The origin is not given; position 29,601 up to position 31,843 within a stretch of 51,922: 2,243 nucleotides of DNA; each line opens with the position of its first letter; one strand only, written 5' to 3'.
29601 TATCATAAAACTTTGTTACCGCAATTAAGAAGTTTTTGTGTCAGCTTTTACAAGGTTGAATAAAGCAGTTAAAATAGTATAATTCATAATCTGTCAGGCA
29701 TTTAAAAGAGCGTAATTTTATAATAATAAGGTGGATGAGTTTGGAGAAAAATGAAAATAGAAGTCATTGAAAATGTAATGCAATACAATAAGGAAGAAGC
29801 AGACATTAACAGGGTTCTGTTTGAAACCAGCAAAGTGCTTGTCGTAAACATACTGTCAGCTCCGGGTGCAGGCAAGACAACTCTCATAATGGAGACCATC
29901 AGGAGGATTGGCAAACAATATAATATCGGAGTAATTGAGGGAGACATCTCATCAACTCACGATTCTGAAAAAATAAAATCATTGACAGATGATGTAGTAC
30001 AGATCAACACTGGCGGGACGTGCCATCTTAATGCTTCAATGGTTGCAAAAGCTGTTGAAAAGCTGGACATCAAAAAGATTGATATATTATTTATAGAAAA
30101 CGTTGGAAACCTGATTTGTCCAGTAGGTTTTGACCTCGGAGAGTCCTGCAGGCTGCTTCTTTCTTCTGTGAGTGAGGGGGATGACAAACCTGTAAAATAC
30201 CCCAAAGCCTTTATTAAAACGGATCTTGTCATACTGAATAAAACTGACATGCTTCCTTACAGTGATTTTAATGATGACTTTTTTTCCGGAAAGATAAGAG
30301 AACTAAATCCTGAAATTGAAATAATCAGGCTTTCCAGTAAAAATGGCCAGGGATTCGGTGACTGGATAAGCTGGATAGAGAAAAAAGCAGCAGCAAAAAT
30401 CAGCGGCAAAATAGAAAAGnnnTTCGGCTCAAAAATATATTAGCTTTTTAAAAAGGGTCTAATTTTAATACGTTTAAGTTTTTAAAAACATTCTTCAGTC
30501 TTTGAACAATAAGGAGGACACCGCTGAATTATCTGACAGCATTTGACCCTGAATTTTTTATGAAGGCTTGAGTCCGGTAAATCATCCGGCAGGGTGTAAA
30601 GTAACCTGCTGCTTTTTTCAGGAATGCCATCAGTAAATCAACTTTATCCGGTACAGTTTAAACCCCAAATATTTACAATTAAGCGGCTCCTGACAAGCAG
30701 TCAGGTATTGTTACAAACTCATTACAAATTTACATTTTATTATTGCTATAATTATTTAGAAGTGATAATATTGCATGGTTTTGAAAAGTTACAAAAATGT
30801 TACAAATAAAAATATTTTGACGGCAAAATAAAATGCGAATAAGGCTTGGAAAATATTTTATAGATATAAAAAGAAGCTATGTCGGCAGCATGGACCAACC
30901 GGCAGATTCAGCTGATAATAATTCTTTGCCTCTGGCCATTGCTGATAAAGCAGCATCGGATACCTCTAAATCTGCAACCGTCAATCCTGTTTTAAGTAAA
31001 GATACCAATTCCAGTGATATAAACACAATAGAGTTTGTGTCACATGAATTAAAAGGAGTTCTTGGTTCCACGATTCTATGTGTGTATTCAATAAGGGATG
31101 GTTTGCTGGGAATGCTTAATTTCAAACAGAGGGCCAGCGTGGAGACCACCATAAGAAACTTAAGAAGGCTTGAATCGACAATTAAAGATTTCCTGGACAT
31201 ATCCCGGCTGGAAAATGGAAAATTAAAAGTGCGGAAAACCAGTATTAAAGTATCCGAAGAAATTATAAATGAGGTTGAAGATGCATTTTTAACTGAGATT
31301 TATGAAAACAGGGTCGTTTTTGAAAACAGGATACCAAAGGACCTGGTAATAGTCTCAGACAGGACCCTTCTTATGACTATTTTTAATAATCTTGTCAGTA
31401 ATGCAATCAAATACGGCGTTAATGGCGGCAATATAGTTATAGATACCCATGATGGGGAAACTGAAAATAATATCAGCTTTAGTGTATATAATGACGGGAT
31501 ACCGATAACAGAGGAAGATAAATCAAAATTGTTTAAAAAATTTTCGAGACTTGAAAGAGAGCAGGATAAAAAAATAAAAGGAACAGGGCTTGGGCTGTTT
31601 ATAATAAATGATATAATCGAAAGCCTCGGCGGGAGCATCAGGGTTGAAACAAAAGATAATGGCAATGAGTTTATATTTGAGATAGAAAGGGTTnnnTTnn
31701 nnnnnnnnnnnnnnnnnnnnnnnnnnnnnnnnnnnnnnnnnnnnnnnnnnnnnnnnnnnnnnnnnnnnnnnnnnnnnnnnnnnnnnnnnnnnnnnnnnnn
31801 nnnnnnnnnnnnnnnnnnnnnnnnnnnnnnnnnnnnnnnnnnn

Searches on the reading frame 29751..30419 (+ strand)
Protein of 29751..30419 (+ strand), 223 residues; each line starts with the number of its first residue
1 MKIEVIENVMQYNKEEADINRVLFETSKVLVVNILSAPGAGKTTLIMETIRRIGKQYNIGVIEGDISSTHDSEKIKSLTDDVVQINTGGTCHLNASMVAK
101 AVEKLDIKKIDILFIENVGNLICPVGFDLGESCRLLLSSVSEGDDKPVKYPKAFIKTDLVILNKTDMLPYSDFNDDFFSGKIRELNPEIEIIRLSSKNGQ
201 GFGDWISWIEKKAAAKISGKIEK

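Call 44: search_protein_families(library=pfam, proteins=[window:29751-30419:+], max_evalue=0.00001)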
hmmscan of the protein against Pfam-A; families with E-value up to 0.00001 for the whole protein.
window:29751-30419:+ (223 aa): 1 family
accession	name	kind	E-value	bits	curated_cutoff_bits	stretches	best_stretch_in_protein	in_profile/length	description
PF02492.25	cobW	-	9.4e-22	77.9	20.7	1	31-192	2-179/180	CobW/HypB/UreG, nucleotide-binding domain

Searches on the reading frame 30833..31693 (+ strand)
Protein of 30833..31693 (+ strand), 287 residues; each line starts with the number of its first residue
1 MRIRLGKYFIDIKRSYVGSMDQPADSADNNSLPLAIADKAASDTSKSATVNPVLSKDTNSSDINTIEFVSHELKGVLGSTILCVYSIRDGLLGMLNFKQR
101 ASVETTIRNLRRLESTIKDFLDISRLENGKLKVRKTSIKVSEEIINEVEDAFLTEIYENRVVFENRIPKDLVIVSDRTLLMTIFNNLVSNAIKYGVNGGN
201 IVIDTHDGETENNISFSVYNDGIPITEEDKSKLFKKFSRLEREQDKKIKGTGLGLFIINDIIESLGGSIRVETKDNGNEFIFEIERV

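Call 3: search_protein_families(library=pfam, proteins=[window:30833-31693:+], max_evalue=0.001)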
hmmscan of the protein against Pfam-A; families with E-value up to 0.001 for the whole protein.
window:30833-31693:+ (287 aa): 3 families
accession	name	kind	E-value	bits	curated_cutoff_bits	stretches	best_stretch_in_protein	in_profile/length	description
PF02518.31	HATPase_c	-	1.7e-22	80.4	26.4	1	176-284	2-107/111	Histidine kinase-, DNA gyrase B-, and HSP90-like ATPase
PF00512.31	HisKA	-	3.8e-05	24.1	26.9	1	69-129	9-66/66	His Kinase A (phospho-acceptor) domain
PF14501.12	HATPase_c_5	-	0.00011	22.5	22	1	180-284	6-99/102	GHKL domain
